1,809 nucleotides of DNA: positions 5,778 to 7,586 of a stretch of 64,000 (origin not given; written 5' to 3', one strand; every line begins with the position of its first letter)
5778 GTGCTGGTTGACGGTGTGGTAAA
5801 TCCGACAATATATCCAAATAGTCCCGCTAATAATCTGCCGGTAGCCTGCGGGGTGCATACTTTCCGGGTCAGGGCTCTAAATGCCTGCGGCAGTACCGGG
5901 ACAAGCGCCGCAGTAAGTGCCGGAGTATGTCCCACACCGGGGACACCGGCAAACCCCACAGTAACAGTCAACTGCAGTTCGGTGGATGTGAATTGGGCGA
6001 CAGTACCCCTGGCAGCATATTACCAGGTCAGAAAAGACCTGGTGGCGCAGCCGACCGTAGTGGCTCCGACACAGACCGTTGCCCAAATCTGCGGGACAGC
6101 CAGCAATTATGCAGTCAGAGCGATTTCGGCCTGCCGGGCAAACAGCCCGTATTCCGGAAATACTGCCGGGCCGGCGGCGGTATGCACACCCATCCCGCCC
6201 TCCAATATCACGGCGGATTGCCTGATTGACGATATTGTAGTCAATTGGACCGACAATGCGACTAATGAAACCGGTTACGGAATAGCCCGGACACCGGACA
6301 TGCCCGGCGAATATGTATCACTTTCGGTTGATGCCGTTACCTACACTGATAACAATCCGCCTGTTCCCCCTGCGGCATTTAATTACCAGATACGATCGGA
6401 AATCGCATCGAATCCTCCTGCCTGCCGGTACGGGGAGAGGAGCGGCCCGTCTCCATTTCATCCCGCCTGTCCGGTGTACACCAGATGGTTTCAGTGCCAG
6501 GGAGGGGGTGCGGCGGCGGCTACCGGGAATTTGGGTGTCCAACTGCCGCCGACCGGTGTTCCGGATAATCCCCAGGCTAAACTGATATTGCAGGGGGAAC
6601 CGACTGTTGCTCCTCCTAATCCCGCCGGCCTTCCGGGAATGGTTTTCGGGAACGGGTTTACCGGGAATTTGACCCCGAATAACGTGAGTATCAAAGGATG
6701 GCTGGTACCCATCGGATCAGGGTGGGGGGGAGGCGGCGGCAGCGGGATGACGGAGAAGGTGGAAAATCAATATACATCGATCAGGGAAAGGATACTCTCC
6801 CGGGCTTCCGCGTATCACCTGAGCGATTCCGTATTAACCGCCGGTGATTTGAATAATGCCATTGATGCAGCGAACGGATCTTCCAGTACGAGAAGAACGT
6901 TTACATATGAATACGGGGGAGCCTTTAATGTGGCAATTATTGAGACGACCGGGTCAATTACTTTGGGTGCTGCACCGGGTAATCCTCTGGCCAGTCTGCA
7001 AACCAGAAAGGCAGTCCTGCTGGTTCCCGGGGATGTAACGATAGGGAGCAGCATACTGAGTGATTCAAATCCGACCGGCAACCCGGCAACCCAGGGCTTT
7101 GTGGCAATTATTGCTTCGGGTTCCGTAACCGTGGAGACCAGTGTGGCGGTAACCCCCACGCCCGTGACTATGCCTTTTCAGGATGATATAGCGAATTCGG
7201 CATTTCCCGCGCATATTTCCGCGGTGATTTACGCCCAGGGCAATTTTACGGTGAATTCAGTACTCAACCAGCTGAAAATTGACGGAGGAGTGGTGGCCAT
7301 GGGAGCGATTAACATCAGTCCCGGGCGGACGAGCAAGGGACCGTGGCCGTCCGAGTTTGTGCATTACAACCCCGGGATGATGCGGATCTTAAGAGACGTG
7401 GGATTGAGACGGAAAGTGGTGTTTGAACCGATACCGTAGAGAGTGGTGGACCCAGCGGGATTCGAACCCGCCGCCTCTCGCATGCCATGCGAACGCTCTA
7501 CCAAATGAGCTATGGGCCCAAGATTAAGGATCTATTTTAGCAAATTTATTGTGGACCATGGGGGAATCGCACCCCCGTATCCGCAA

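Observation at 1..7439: Tandem, recently duplicated PA14/FN3 surface-protein genes, with the upstream copy broken by a single-nucleotide insertion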

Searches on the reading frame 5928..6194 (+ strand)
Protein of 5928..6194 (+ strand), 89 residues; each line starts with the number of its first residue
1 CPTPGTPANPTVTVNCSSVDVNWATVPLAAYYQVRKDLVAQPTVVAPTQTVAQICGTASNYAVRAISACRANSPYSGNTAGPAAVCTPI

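Call 76: search_protein_families(library=pfam, alignment_id=A6, max_evalue=0.01)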
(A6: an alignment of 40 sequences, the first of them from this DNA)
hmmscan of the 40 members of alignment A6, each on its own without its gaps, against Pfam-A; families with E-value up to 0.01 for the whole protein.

A. member 1, seq(89 aa): 0 families

B. families by the number of members that match (of 40 scanned): 13 families
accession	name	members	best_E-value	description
PF00041.27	fn3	16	9.7e-13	Fibronectin type III domain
PF16656.11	Pur_ac_phosph_N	7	3.4e-07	Purple acid Phosphatase, N-terminal domain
PF18370.7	RGI_lyase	6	8.7e-06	Rhamnogalacturonan I lyases beta-sheet domain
PF25059.1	FN3_DSCAM-DSCAML_C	2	0.0012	DSCAM/DSCAML C-terminal Fn3-like domain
PF25814.1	fn3_SORL1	1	0.00026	SORL1-like, fn3 domain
PF22352.2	K319L-like_PKD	1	0.00059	K319L-like, PKD domain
PF16893.11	fn3_2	1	0.0015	Fibronectin type III domain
PF14344.12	DUF4397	1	0.002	Domain of unknown function (DUF4397)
PF25788.1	Ig_Rha78A_N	1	0.0026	Rha78A-like, N-terminal immunoglobulin domain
PF24489.1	Ig_J_second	1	0.0042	Tip attachment protein J second Ig-like domain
PF06707.17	DUF1194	1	0.0042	Protein of unknown function (DUF1194)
PF19408.5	PKD_6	1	0.0067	PKD-like domain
PF17957.7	Big_7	1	0.0082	Bacterial Ig domain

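Call 77: search_solved_structures(query=A6, max_evalue=0.001)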
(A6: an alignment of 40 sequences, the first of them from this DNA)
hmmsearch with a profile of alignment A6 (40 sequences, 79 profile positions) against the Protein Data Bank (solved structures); distinct sequences matched with E-value up to 0.001: 192 (the best 60 are shown).
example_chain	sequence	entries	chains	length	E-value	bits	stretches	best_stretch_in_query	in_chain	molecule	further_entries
8q6t_I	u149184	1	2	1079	2.3e-49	168.7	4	2-77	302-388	Titin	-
8g4l_bm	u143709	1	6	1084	2e-48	165.7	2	1-77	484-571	Titin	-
9ot8_A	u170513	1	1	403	2.6e-23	85.2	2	2-68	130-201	FN3con-9 - FN3con-41 fusion,Galectin-3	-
4yh7_A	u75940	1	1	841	3.6e-21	78.3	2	2-77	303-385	Receptor-type tyrosine-protein phosphatase delta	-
4pbx_A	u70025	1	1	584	2.8e-19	72.3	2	2-78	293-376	Receptor-type tyrosine-protein phosphatase S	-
4u3h_A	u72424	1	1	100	2.1e-18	69.5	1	2-78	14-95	FN3con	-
6tpw_A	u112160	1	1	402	4.8e-18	68.3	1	2-78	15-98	Receptor-type tyrosine-protein phosphatase F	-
8bnq_A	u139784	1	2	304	2.6e-17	66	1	2-76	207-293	Titin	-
1fnf_A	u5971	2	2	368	4.1e-17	65.4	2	4-75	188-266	FIBRONECTIN | Isoform 1 of Fibronectin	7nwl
8bvo_A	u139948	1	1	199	4.8e-17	65.1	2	1-77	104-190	Titin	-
8bxr_A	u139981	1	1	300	2.6e-16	62.8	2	1-77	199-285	Titin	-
3t1w_A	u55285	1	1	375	3.7e-16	62.3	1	4-75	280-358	four-domain fibronectin fragment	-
1fnh_A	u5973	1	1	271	4.5e-16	62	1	4-76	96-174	PROTEIN (FIBRONECTIN)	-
3r8q_A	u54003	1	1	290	5.9e-16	61.6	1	4-76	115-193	Fibronectin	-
6xay_A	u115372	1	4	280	9e-16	61.1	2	4-76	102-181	Fibronectin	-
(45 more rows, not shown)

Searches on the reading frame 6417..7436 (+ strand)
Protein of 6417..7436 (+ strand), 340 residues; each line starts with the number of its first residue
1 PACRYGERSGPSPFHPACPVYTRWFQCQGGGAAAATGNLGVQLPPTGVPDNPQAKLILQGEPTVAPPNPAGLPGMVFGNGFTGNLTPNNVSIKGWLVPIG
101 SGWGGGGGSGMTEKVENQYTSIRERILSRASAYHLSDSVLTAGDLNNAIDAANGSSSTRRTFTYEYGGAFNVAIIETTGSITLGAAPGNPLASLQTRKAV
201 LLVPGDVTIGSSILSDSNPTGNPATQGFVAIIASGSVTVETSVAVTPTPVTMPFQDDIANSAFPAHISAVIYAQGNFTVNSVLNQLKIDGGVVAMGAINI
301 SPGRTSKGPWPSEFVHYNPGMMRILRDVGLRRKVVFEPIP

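Call 35: search_solved_structures(query=A1, max_evalue=10)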
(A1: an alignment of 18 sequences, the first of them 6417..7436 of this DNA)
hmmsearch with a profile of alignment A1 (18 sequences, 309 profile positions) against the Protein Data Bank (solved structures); distinct sequences matched with E-value up to 10: 5.
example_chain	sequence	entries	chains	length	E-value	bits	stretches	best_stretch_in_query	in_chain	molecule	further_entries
2o6x_A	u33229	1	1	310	0.87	12.1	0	181-230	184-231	Secreted cathepsin L 1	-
7lda_A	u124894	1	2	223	1.3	11.5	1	132-203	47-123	Ribose-5-phosphate isomerase A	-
6irb_A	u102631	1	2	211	2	10.9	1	80-147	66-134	1-phosphatidylinositol 4,5-bisphosphate phosphodiesterase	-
6irc_A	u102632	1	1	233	2.8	10.4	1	80-148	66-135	1-phosphatidylinositol 4,5-bisphosphate phosphodiesterase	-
6ire_A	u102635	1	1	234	3.1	10.3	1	80-148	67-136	1-phosphatidylinositol 4,5-bisphosphate phosphodiesterase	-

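Call 38: find_related_loci(query=A2, collection=genome_contigs, flank=10000)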
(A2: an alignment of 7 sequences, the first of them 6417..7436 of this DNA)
Query A2 (340 aa) in genome_contigs; peptide patterns used: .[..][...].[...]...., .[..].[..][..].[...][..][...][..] (x = any residue, [..] = any of these).
67 stretches matched a pattern; 2 encode a relative of the query (tblastn E <= 1e-3); 2 distinct loci.
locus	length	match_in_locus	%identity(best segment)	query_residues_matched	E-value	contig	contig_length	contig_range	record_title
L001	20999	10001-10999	41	3-339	2e-66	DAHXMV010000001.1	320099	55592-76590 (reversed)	MAG TPA_asm: Candidatus Amesbacteria bacterium isolate clean1627 NODE_1_length_320099_cov_20.142678, whole genome shotgu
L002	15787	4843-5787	38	17-337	8e-60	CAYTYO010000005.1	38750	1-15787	MAG TPA_asm: uncultured Gammaproteobacteria bacterium isolate SRP170004_co1_592 genome assembly, contig: NODE_1395_lengt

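Call 39: find_homologous_proteins(query=A2)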
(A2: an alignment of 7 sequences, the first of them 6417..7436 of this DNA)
Query A2 (7 sequences) (340 aa, profile of the alignment): 8 proteins with E <= 0.001 among 8000 candidates.
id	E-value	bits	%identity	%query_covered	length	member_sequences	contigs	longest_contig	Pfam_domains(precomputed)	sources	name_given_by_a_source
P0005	1.1e-145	503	56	99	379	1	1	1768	-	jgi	jgi:hypothetical protein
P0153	2.8e-142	492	100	100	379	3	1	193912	-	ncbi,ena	-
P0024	5.0e-127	442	36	99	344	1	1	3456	-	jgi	jgi:hypothetical protein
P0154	5.4e-120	419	53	97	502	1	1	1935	-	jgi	jgi:hypothetical protein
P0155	4.4e-115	402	36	96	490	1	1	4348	-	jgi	jgi:hypothetical protein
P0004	1.7e-97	345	84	78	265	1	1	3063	-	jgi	jgi:hypothetical protein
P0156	2.2e-89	318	57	76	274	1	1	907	-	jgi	jgi:hypothetical protein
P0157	3.6e-82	294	40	74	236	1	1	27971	-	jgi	jgi:hypothetical protein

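Call 42: find_encoding_contigs(protein=P0153, flank=10000)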
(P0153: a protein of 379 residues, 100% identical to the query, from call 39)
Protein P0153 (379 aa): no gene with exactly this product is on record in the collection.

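Call 54: search_protein_families(library=pfam, alignment_id=A1, max_evalue=1)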
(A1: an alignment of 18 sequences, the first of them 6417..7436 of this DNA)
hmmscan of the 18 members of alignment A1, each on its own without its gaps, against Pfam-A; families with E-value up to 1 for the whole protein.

A. member 1, window:6417-7436:+ (340 aa): 0 families

B. families by the number of members that match (of 18 scanned): 5 families
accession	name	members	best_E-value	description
PF23981.1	DUF7305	8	4.5e-05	Domain of unknown function (DUF7305)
PF03961.19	FapA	1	0.033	Flagellar Assembly Protein A beta solenoid domain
PF11209.13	LmeA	1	0.05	LmeA-like phospholipid-binding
PF22321.2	Zona_CL2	1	0.15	Zonadhesin, second cohesin-like domain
PF13332.12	Fil_haemagg_2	1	0.26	Hemagglutinin repeat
